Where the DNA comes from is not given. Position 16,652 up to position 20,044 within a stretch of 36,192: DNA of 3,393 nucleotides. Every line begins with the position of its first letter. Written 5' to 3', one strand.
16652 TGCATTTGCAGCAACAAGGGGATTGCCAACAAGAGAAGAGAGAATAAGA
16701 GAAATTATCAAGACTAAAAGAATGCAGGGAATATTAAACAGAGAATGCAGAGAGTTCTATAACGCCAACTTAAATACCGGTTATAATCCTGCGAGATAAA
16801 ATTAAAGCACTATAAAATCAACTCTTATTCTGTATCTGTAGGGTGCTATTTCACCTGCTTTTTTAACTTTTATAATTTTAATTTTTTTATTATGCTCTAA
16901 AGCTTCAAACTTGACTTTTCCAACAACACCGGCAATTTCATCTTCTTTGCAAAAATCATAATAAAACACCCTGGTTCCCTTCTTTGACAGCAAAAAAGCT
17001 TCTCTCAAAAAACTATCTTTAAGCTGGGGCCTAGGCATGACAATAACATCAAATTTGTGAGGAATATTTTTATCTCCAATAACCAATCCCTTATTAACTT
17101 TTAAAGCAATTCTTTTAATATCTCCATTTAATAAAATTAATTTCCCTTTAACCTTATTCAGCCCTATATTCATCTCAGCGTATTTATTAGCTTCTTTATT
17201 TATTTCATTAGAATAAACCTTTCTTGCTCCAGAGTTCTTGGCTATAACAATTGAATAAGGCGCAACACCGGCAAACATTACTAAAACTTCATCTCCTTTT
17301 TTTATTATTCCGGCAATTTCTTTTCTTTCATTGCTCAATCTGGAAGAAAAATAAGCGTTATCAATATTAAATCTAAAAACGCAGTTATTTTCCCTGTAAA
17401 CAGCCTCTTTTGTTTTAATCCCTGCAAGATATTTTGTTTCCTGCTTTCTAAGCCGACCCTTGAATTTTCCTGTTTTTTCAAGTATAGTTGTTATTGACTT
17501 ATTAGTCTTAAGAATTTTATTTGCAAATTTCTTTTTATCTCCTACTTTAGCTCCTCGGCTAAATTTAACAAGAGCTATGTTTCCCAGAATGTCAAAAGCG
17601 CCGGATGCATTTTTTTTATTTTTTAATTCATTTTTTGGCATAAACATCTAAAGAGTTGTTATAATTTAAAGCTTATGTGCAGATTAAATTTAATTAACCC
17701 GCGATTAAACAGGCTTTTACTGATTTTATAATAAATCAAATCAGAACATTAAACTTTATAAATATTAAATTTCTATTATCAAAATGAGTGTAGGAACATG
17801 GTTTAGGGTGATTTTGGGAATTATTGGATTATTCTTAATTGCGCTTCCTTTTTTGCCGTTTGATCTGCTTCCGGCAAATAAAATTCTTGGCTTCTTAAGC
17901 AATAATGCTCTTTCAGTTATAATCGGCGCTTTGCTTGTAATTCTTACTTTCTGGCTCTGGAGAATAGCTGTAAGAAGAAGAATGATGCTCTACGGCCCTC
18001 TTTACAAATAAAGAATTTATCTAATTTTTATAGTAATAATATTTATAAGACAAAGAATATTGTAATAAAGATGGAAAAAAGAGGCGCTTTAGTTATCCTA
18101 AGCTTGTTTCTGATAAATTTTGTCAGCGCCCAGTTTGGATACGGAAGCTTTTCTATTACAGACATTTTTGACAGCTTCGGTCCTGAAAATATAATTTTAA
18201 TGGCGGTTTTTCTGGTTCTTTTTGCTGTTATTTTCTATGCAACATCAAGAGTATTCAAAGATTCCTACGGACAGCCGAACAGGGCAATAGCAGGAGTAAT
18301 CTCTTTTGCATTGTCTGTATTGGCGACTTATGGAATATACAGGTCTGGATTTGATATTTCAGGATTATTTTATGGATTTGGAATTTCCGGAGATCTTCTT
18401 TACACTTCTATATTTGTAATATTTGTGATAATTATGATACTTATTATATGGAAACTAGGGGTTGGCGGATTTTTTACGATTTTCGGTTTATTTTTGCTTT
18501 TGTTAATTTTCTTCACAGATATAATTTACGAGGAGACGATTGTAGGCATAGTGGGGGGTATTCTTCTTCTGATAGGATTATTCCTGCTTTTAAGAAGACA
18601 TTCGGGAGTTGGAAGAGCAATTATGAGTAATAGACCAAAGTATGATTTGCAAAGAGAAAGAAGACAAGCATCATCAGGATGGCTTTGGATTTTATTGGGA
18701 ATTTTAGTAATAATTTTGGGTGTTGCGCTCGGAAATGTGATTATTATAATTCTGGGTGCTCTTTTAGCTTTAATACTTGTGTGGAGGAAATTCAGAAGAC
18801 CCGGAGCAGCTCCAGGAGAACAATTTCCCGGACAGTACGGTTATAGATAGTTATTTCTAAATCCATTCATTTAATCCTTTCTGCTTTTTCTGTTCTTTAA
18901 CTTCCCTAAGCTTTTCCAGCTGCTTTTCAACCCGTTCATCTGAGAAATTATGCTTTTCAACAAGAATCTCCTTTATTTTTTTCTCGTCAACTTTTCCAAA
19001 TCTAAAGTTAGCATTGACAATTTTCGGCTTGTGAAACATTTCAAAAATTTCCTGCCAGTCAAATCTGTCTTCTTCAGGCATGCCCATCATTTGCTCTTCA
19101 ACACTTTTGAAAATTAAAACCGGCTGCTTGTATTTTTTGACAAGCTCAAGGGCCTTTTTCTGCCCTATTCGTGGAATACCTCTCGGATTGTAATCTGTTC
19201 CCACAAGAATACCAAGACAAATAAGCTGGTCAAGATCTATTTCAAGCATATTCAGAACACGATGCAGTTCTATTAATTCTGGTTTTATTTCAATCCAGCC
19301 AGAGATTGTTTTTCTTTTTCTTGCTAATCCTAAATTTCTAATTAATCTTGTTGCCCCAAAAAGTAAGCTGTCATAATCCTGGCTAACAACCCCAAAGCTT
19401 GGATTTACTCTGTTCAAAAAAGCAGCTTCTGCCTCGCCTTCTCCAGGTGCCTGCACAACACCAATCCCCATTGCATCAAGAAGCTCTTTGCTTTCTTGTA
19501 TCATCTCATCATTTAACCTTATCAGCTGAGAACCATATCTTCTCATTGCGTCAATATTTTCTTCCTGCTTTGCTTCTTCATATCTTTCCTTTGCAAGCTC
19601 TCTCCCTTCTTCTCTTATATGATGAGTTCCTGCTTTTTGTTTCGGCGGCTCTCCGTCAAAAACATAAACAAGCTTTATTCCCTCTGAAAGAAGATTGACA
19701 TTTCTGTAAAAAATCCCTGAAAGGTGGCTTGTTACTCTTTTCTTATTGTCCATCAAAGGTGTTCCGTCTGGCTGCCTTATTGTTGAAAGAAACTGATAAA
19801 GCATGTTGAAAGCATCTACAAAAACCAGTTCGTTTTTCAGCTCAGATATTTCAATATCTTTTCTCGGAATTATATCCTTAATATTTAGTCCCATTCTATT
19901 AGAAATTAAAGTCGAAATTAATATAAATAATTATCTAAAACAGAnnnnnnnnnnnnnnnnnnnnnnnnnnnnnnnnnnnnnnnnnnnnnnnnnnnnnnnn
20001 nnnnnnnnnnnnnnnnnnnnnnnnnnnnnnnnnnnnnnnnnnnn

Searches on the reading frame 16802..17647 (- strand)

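Call 50: search_protein_families(library=pfam, proteins=[window:16802-17647:-], max_evalue=0.001)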
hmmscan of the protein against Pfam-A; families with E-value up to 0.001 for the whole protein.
window:16802-17647:- (281 aa): 2 families
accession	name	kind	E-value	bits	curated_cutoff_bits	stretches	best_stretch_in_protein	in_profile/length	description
PF02475.24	TRM5-TYW2_MTfase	-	6.9e-32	111.1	28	1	83-253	2-160/164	TRM5/TYW2 methyltransferase domain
PF25133.1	TYW2_N_2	-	5.1e-06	27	27.7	1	12-77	15-77/79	TYW2 N-terminal domain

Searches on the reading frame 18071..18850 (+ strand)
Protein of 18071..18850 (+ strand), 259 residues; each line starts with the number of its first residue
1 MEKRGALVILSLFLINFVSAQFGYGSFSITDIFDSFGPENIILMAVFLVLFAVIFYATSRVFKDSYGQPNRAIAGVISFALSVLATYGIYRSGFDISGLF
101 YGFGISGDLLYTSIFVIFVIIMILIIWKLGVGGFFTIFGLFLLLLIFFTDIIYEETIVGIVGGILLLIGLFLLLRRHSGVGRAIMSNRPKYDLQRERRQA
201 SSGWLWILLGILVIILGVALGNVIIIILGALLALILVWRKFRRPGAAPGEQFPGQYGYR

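Call 50: search_protein_families(library=pfam, proteins=[window:18071-18850:+], max_evalue=0.001)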
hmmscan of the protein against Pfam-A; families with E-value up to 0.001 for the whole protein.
window:18071-18850:+ (259 aa): 1 family
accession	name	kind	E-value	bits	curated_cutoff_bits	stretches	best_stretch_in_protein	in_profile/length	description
PF11239.13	DUF3040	-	0.0002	22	24.7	1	193-238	38-83/84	Protein of unknown function (DUF3040)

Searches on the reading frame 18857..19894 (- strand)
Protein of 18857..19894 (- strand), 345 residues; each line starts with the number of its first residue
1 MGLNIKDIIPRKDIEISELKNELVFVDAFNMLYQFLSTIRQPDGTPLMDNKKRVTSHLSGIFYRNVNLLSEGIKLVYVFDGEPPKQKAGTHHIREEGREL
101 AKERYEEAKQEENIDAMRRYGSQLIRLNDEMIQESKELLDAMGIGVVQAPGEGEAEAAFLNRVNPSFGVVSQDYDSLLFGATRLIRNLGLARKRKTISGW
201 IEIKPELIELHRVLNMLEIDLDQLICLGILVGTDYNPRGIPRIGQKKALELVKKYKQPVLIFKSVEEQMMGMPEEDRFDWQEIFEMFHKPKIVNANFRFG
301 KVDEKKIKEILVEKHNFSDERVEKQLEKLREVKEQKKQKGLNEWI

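Call 50: search_protein_families(library=pfam, proteins=[window:18857-19894:-], max_evalue=0.001)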
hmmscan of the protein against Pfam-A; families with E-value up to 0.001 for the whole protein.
window:18857-19894:- (345 aa): 2 families
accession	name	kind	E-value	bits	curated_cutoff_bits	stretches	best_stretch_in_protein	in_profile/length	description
PF00867.23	XPG_I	-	1.2e-21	77.4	24.9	1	143-234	1-89/89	XPG I-region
PF00752.23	XPG_N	-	5.5e-14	52.9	22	1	12-99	17-99/101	XPG N-terminal domain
